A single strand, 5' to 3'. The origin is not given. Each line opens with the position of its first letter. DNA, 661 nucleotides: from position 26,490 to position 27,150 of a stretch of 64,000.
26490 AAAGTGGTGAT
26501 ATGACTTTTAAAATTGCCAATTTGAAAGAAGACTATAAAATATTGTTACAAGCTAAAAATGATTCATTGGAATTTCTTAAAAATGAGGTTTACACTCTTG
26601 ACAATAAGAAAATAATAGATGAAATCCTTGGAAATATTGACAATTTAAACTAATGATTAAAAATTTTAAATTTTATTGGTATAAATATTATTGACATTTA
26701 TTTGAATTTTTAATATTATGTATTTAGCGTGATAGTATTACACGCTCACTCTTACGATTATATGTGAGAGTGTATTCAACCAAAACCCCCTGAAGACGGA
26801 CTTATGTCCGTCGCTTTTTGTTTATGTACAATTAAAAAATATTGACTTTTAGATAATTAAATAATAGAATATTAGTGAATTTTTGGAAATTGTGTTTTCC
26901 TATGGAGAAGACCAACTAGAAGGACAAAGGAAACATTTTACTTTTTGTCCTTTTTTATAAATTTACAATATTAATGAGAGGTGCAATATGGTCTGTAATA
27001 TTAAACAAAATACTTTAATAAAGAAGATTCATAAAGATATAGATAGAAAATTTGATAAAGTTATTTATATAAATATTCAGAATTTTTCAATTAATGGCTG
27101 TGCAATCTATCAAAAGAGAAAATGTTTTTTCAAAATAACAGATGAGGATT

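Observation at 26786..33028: Six-gene nucleotide-modifying operon (kinase, NTase, HIT-like, P-loop, His-phosphatase, Nudix) under a leader attenuator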

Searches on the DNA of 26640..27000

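Call 47: search_rna_families(source=window, start=26640, end=27000, threshold=evalue, max_evalue=10, show_alignments=3)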
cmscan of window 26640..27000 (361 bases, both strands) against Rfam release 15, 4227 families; matches with E-value up to 10: 8.
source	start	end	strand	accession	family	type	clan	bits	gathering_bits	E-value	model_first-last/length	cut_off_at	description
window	26858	26956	-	RF00616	LhrC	Gene; sRNA;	CL00114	17.9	110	3.1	1-111/111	no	Listeria LhrC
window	26901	26970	+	RF01212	sn2524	Gene; snRNA; snoRNA; CD-box;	-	17.2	44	4.3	1-109/109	no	Small nucleolar RNA sn2524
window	26886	26975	-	RF01213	snoR103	Gene; snRNA; snoRNA; HACA-box;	-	16.7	50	4.6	1-106/106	no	Small nucleolar RNA snoR103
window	26888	26997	-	RF00190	SNORA16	Gene; snRNA; snoRNA; HACA-box;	CL00021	15.8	35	0.8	1-135/135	no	Small nucleolar RNA SNORA16B/SNORA16A family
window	26920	26973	-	RF00329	snoZ162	Gene; snRNA; snoRNA; CD-box;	-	15.1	45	4.4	19-71/88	no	Small nucleolar RNA Z162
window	26871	26973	+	RF01239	snR49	Gene; snRNA; snoRNA; HACA-box;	CL00038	15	45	1.7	1-170/170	no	Small nucleolar RNA snR49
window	26901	27000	+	RF00565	SCARNA3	Gene; snRNA; snoRNA; scaRNA;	CL00018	13.3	47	5.1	1-107/141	3'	Small Cajal body specific RNA 3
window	26857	26931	+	RF03166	glycine-GGAnGA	Cis-reg; riboswitch;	CL00125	12.7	110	2.4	1-177/177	no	glycine-GGAnGA riboswitch aptamer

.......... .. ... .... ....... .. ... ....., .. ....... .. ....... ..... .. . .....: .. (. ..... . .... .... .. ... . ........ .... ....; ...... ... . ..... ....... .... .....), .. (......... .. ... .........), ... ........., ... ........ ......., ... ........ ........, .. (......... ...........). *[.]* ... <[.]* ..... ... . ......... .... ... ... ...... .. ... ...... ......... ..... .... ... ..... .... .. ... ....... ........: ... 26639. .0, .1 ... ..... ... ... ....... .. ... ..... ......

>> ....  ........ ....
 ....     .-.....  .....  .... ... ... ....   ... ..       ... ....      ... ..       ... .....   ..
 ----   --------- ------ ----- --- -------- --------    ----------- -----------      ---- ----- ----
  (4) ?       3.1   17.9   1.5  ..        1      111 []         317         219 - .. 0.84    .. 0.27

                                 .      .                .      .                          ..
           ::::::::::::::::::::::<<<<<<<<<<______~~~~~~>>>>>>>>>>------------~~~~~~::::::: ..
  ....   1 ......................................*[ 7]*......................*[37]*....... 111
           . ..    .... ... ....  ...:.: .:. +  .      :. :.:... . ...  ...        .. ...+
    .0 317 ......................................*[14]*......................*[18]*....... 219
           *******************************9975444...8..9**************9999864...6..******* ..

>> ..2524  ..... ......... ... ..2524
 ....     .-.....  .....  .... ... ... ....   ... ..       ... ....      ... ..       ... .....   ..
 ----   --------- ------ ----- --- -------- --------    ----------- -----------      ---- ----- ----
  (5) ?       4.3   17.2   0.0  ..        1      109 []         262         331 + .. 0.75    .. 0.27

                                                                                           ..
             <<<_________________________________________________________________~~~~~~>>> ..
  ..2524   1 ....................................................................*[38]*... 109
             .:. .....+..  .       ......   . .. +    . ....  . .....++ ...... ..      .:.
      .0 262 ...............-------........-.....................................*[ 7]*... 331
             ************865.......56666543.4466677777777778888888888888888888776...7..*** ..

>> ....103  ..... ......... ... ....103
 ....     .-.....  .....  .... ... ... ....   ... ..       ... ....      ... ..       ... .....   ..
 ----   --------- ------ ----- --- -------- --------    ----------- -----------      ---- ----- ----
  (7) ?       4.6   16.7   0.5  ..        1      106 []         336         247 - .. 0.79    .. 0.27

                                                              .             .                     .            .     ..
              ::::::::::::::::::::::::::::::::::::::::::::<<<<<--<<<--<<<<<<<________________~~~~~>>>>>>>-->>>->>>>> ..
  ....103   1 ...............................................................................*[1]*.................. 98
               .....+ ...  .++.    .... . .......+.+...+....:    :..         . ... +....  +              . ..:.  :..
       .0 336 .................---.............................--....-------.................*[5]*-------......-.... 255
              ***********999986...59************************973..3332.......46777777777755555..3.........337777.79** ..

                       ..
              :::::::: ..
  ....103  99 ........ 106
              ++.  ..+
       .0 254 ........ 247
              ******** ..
